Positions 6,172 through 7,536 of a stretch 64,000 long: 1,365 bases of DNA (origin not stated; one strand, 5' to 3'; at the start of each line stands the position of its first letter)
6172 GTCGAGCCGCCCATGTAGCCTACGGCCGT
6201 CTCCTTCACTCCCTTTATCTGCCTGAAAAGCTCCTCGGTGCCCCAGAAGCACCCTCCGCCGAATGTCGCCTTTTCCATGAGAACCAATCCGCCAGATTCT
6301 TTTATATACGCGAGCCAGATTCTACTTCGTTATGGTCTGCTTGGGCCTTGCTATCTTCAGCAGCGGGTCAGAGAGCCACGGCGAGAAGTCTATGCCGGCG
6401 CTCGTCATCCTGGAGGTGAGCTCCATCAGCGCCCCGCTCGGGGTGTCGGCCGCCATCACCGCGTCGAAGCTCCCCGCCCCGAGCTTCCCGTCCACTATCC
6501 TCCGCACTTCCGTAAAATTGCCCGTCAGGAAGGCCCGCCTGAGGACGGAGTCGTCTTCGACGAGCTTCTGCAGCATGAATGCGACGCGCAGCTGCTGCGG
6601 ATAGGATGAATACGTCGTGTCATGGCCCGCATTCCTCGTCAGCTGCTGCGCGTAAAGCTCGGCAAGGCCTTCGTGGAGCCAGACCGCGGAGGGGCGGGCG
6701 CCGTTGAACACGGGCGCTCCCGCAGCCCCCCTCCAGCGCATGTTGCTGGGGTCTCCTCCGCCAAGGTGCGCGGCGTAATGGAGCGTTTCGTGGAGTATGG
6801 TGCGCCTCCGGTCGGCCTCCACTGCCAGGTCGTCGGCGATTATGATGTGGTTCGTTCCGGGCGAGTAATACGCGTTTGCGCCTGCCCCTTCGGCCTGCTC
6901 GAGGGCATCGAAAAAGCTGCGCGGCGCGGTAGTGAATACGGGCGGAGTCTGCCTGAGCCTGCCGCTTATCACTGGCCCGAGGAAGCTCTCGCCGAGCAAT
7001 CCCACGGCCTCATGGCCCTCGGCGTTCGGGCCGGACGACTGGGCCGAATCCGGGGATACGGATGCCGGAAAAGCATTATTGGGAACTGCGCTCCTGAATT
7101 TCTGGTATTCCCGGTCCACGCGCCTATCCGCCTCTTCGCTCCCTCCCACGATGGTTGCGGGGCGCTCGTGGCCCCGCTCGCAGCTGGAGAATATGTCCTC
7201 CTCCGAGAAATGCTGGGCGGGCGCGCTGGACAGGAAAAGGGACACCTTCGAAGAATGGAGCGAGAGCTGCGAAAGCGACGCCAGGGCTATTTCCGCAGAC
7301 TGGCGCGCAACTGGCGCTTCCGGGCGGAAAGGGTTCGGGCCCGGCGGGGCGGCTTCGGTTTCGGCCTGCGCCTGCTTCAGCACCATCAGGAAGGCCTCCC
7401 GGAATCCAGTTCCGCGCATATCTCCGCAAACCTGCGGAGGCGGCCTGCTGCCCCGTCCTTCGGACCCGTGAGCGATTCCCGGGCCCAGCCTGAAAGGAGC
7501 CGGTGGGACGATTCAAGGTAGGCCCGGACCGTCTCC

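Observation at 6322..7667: The small-helical-ORF plus cargo cassette occurs twice, with different cargos (metallopeptidase-like vs giant protein)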

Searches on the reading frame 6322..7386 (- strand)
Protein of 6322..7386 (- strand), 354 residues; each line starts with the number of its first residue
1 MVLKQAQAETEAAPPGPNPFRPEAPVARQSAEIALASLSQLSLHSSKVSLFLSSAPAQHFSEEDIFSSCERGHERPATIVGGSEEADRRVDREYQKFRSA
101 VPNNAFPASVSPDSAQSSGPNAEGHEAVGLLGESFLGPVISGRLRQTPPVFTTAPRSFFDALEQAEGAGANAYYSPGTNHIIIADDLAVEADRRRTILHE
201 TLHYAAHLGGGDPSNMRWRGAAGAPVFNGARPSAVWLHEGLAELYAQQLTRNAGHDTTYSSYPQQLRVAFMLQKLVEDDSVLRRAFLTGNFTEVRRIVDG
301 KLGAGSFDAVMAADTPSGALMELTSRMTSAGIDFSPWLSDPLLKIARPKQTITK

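Call 8: search_protein_families(library=pfam, proteins=[window:6322-7386:-], max_evalue=1)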
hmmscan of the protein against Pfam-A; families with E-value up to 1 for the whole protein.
window:6322-7386:- (354 aa): 2 families
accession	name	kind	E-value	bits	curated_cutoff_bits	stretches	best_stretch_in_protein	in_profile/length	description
PF10263.15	SprT-like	-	0.055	13.8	25.6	1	168-211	33-79/108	SprT-like family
PF06114.19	Peptidase_M78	-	0.2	11.9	22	1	167-210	16-59/123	IrrE N-terminal-like domain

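Call 20: find_homologous_proteins(query=window:6322-7386:-, max_evalue=0.01)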
Query window:6322-7386:- (354 aa): 24 proteins with E <= 0.01 among 8000 candidates.
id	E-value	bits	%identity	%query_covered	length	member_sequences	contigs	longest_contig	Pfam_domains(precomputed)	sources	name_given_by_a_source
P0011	3.5e-231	784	100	100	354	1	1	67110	-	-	-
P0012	1.1e-115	405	57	99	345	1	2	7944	-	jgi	jgi:hypothetical protein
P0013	1.4e-97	345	53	86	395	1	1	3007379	-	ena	-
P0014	2.0e-83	299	43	92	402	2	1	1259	-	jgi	jgi:hypothetical protein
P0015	3.4e-46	176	43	67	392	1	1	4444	-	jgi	jgi:hypothetical protein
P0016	7.7e-46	175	45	61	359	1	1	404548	-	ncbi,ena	-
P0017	8.0e-45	172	37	79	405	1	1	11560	-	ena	-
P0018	2.1e-44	170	40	78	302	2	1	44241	-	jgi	jgi:hypothetical protein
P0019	3.3e-44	170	47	60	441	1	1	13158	-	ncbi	ncbi:MAG: hypothetical protein V1861_07060 [Candidatus Micrarchaeota archaeon]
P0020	1.5e-43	168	44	61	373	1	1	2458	-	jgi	jgi:hypothetical protein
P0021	7.0e-43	165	36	97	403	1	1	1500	-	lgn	-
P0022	9.1e-43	165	44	61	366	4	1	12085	-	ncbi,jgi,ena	-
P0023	1.8e-42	164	37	97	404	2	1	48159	-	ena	-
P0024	6.5e-42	162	43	59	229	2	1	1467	-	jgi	jgi:hypothetical protein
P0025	8.0e-42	162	44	61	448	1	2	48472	-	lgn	-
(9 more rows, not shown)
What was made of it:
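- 6322..7386 (-): Cargo 1 (354 aa). Flexible N-terminal ~60 aa followed by a zincin-like domain with a gluzincin-type motif: HETLH at nt 6778..6792 and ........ at nt 6658..6681. 24 homologues, those named being Micrarchaeota (call 20).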

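Call 24: find_encoding_contigs(protein=P0012, flank=8000, max_places=3)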
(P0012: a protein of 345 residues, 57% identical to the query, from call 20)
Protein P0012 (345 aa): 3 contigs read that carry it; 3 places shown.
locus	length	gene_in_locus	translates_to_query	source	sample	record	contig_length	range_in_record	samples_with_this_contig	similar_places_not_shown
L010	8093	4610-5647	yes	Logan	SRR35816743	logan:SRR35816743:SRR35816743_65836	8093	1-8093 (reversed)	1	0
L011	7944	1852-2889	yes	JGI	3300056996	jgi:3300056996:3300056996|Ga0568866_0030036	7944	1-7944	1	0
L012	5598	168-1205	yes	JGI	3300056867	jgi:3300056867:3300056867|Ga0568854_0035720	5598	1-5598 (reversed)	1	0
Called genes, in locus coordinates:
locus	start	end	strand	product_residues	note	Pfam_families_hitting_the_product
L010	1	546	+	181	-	?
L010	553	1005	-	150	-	-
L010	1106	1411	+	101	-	-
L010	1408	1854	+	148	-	-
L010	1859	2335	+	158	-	PF00072:Response_reg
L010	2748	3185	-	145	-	PF00072:Response_reg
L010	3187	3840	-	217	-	-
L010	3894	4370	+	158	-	PF00903:Glyoxalase, PF22677:Ble-like_N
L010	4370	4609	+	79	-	-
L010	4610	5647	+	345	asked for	-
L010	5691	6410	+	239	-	PF00106:adh_short, PF08659:KR, PF13561:adh_short_C2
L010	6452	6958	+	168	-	PF01625:PMSR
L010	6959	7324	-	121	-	-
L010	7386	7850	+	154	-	PF12682:Flavodoxin_4, PF12724:Flavodoxin_5 (faint)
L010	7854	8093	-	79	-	?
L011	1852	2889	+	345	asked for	-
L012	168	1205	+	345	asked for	-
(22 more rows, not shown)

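Call 25: find_encoding_contigs(protein=P0013, flank=8000, max_places=2)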
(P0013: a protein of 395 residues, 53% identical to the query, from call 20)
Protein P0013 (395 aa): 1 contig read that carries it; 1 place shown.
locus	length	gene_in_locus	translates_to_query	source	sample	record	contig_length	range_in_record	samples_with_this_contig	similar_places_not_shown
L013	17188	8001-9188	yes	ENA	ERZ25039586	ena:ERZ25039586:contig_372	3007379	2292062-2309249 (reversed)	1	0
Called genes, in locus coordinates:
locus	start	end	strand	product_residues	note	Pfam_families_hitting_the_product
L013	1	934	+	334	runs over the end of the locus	-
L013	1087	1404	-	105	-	PF17164:DUF5122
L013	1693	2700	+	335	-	PF00139:Lectin_legB, PF18483:Lectin_L-type_dom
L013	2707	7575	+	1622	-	-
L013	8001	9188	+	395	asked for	-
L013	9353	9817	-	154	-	PF14534:DUF4440 (weak)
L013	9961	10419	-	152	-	-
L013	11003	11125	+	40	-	-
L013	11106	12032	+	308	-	-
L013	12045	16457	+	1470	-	PF15902:Sortilin-Vps10 (faint), PF13519:VWA_2 (weak)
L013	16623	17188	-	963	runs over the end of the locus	PF00069:Pkinase, PF03109:ABC1 (faint), PF07714:PK_Tyr_Ser-Thr, PF13414:TPR_11 (faint), PF13428:TPR_14 (faint), PF14559:TPR_19 (faint)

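Call 26: find_encoding_contigs(protein=P0023, flank=10000, max_places=2)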
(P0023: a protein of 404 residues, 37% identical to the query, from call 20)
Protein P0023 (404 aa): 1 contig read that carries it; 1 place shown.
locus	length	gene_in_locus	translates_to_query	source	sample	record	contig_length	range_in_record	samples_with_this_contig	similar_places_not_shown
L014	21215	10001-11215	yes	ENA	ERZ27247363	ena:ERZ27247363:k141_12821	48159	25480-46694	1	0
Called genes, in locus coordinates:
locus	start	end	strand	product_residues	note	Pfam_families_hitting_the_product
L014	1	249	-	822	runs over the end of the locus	-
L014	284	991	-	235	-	PF00535:Glycos_transf_2, PF13641:Glyco_tranf_2_3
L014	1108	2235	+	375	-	PF13439:Glyco_transf_4, PF13579:Glyco_trans_4_4, PF20706:GT4-conflict, PF00534:Glycos_transf_1, PF13692:Glyco_trans_1_4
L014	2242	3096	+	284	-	PF13641:Glyco_tranf_2_3, PF00535:Glycos_transf_2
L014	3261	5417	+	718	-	-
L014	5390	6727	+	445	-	-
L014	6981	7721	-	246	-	PF01757:Acyl_transf_3 (faint), PF07786:HGSNAT_cat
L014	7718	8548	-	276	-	PF03477:ATP-cone (faint), PF04471:Mrr_cat (faint)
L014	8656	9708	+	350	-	PF01637:ATPase_2 (weak), PF05621:TniB (weak), PF13191:AAA_16, PF24883:NPHP3_N (faint), PF13401:AAA_22, PF00004:AAA (faint), PF22703:Cdc6_lid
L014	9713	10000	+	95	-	-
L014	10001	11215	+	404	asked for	-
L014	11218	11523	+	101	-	-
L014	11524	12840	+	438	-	-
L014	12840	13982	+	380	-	-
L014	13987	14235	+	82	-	-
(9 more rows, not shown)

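Call 36: predict_structure(alignment_id=A2)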
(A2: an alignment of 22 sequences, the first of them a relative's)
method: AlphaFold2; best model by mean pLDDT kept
length: 354 residues; sequences in the alignment: 22
mean_pLDDT: 84.8   pTM: 0.79
mean pLDDT of the five models: 84.8, 84.4, 83.5, 83.1, 81.8
residues with pLDDT >= 90: 242; 70-90: 37; 50-70: 40; < 50: 35
segments of 3 or more residues with pLDDT < 50: 1-5, 7-18, 54-57, 117-119, 350-354
pLDDT, mean of each block of 10 residues (from residue 1): 42 46 55 62 53 55 92 94 89 94 91 55 83 96 95 92 87 94 91 95 97 96 94 96 98 94 96 98 98 98 98 97 98 95 76 31
secondary structure, 60 per line:
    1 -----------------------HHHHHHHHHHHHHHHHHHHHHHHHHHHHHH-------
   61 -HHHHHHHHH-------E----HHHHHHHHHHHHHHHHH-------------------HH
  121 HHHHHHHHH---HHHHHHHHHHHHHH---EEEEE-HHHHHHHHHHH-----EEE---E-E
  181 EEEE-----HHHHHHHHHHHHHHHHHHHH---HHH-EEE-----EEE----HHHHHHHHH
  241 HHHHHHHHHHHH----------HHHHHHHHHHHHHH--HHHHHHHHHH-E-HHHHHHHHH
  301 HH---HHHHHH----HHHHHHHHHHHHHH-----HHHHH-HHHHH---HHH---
elements in order: H24-53 H62-70 H83-99 H119-129 H133-146 E150-154 H156-166 E172-174 E180-184 H190-209 E217-219 E225-227 H232-252 H263-276 H279-288 H292-302 H306-311 H316-329 H335-339 H341-345
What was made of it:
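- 6322..7386 (-): AF2 pLDDT 84.8 (call 36).
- Possible docking site: the zincin's first ~60 aa are a low-confidence helix not packed on the domain (call 36).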

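Call 42: fold_search(model_id=the predicted structure, library=pdb)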
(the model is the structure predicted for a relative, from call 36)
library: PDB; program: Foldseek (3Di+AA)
matches with E <= 10: 128; with E <= 0.001: 0
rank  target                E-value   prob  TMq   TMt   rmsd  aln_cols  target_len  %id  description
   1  3hj1_A                4.3e-01  0.08  0.16  0.15  17.1       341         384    9  Minor Editosome-Associated TUTase 1 with bound UTP (released 2010-05-12)
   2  5zum_B                7.0e-01  0.12  0.17  0.13  15.2       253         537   13  Structure of dipeptidyl-peptidase III from Corallococcus sp. strain EGB (released 2019-06-12)
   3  2oc2                  9.8e-01  0.09  0.21  0.14  18.9       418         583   12  Structure of testis ACE with RXPA380 (released 2007-05-22)
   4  3hj1_B                1.0e+00  0.04  0.13  0.13  16.5       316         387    9  Minor Editosome-Associated TUTase 1 with bound UTP (released 2010-05-12)
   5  9d32_A                1.2e+00  0.05  0.17  0.12  18.8       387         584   12  Structure of the HKU5 RBD bound to the P. abramus ACE2 receptor (released 2025-02-19)
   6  8bfw_C                1.6e+00  0.06  0.15  0.10  16.1       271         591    9  The structures of Ace2 in complex with bicyclic peptide inhibitor (released 2023-10-04)
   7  6ait_C                1.7e+00  0.12  0.22  0.19  14.9       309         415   11  Crystal structure of E. coli BepA (released 2018-12-26)
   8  4l7a_A                1.7e+00  0.09  0.23  0.28  15.6       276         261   12  Crystal structure of a putative zinc-binding metallo-peptidase (BACCAC_01431) from Bacteroides caccae ATCC 43185 at 2. (released 2013-07-03)
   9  6a8z_B                2.1e+00  0.09  0.20  0.17  15.8       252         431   13  Crystal structure of M1 zinc metallopeptidase from Deinococcus radiodurans (released 2019-07-17)
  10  6ait_A                2.1e+00  0.08  0.20  0.18  16.9       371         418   10  Crystal structure of E. coli BepA (released 2018-12-26)
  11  6f9r_B                2.1e+00  0.08  0.23  0.15  18.9       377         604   16  Crystal structure of human Angiotensin-1 converting enzyme N-domain in complex with Sampatrilat-Asp. (released 2018-03-07)
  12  8tou_A                2.1e+00  0.06  0.20  0.13  18.6       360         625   10  ACE2-peptide 2 complex crystal form 3 (released 2024-02-07)
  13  6iff_A                2.2e+00  0.08  0.20  0.18  13.5       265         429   14  Crystal structure of M1 zinc metallopeptidase E323A mutant from Deinococcus radiodurans (released 2019-09-25)
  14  3pvp_B                2.4e+00  0.08  0.10  0.26  11.3        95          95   13  Structure of Mycobacterium tuberculosis DnaA-DBD in complex with box2 DNA (released 2011-05-25)
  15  3bkk_A                2.4e+00  0.04  0.19  0.13  19.8       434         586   11  Tesis ACE co-crystal structure with ketone ACE inhibitor kAF (released 2008-06-10)
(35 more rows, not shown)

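Call 50: find_related_loci(query=A2, collection=genome_contigs, flank=6000)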
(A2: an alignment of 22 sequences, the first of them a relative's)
Query A2 (354 aa) in genome_contigs; peptide patterns used: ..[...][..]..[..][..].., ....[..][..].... (x = any residue, [..] = any of these).
116 stretches matched a pattern; 24 encode a relative of the query (tblastn E <= 1e-3); 22 distinct loci.
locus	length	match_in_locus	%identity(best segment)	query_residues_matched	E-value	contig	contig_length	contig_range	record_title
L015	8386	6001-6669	47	131-343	2e-54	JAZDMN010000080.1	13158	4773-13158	MAG: Candidatus Micrarchaeota archaeon isolate MEGAHIT-group-0.655 k141_9552539, whole genome shotgun sequence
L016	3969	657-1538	38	51-343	4e-52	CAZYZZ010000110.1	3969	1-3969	MAG TPA_asm: Candidatus Micrarchaeota archaeon isolate binchicken_co334_56 genome assembly, contig: NODE_48451_length_39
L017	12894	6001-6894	39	66-346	3e-51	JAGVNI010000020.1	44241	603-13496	MAG: archaeon isolate DeMMO3_13 c_000000091689, whole genome shotgun sequence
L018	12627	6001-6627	45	131-345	1e-50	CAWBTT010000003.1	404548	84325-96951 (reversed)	MAG: uncultured Candidatus Micrarchaeota archaeon isolate MFD03804.bin.2.25 genome assembly, contig: contig_19076, whole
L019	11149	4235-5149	38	53-345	2e-50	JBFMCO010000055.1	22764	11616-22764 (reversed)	MAG: Candidatus Micrarchaeota archaeon isolate MAG195 MAG195_55, whole genome shotgun sequence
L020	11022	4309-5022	44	107-346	3e-49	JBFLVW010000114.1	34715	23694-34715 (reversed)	MAG: Candidatus Micrarchaeota archaeon isolate MAG016 MAG016_114, whole genome shotgun sequence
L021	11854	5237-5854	44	131-342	2e-48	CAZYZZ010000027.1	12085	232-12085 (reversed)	MAG TPA_asm: Candidatus Micrarchaeota archaeon isolate binchicken_co334_56 genome assembly, contig: NODE_9617_length_120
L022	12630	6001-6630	45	131-343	2e-47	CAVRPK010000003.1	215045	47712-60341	MAG: uncultured Candidatus Micrarchaeota archaeon isolate MFD03804.bin.2.26 genome assembly, contig: contig_65388, whole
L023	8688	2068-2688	42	127-337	8e-47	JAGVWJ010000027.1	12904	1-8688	Candidatus Micrarchaeota archaeon isolate RIFCSPLOWO2_12_FULL_37_11 rifcsplowo2_12_scaffold_8183, whole genome shotgun s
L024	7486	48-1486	41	124-346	5e-46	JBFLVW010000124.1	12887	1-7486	MAG: Candidatus Micrarchaeota archaeon isolate MAG016 MAG016_124, whole genome shotgun sequence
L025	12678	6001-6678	41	131-343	7e-46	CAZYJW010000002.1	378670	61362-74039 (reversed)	MAG TPA_asm: Candidatus Micrarchaeota archaeon isolate binchicken_co27_231 genome assembly, contig: NODE_18_length_37867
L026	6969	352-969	44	131-342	1e-45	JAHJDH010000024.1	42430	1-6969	MAG: Candidatus Micrarchaeota archaeon isolate Modern_marine.mb.41 Modern_marine.mb.41_k141_1237689, whole genome shotgu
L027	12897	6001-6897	36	57-346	2e-45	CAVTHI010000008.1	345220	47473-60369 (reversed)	MAG: uncultured archaeon isolate MFD05942.bin.2.360 genome assembly, contig: contig_59376, whole genome shotgun sequence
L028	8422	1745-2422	42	131-339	5e-45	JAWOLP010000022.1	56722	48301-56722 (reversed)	MAG: Candidatus Micrarchaeia archaeon isolate bin_281 c_000026271439, whole genome shotgun sequence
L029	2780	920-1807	36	63-346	1e-42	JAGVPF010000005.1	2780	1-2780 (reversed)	MAG: archaeon isolate DeMMO3_33 c_000000067141, whole genome shotgun sequence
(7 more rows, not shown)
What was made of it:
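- Closest known: Gluzincin metallopeptidases. Different: The family is confined to Micrarchaeota MAGs, apart from one contig of unknown origin, L013 (calls 20, 25, 50).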

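Call 79: search_protein_families(library=padloc, proteins=[window:6322-7386:-], max_evalue=0.1)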
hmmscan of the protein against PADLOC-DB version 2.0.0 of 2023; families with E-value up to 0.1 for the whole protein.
window:6322-7386:- (354 aa): 0 families

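Call 80: search_protein_families(library=ncbifam, proteins=[window:6322-7386:-], max_evalue=0.1)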
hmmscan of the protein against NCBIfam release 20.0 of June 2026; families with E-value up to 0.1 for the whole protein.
window:6322-7386:- (354 aa): 1 family
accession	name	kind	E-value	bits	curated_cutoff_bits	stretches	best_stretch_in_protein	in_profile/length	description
NF038145.1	Hvo_1808_fam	equivalog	0.022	14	200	1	156-203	95-143/432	Hvo_1808 family surface protein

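Call 81: search_protein_families(library=pfam, alignment_id=A2, max_evalue=1)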
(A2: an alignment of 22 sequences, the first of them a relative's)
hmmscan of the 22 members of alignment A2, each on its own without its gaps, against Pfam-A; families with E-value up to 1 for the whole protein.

A. member 1, P0011 (354 aa): 2 families
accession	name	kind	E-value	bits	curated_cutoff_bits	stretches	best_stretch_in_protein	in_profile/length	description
PF10263.15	SprT-like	-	0.055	13.8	25.6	1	168-211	33-79/108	SprT-like family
PF06114.19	Peptidase_M78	-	0.2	11.9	22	1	167-210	16-59/123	IrrE N-terminal-like domain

B. families by the number of members that match (of 22 scanned): 12 families
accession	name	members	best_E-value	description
PF10263.15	SprT-like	7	0.015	SprT-like family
PF18818.7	MPTase-PolyVal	1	0.057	Zincin-like metallopeptidase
PF20573.4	DUF6782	1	0.063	Putative metallopeptidase family (DUF6782)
PF03934.19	T2SSK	1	0.073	Type II secretion system (T2SS), protein K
PF20509.3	DUF6735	1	0.095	Family of unknown function (DUF6735)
PF15960.10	DUF4763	1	0.1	Domain of unknown function (DUF4763)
PF16561.11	AMPK1_CBM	1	0.13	Glycogen recognition site of AMP-activated protein kinase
PF06114.19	Peptidase_M78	1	0.2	IrrE N-terminal-like domain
PF21254.3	AGA-YXIM_GBD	1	0.2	Beta-agarase/YXIM esterase-like, galactose-binding domain-like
PF07371.17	DUF1490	1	0.23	Protein of unknown function (DUF1490)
PF14891.12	Peptidase_M91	1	0.25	Effector protein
PF13699.11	eCIS_core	1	0.4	eCIS core domain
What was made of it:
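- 6322..7386 (-): Weak SprT-like and M78 Pfam hits (calls 8, 81).
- On ImmA/IrrE (M78, COG2856) with Xre-type partner: E 0.2, 11.9 bits against a cut-off of 22, in 1 of 22 members (calls 8, 81).
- Closest known: Polymorphic toxin systems. Different: There is no DUF4157 signature; 1 of 22 members hits eCIS_core at E 0.4 (call 81).
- Weak Pfam M78 (IrrE) and SprT-like hits (calls 8, 81). The M78 hit is far below the Pfam cut-off (E 0.2, 1 of 22 members) (call 81).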
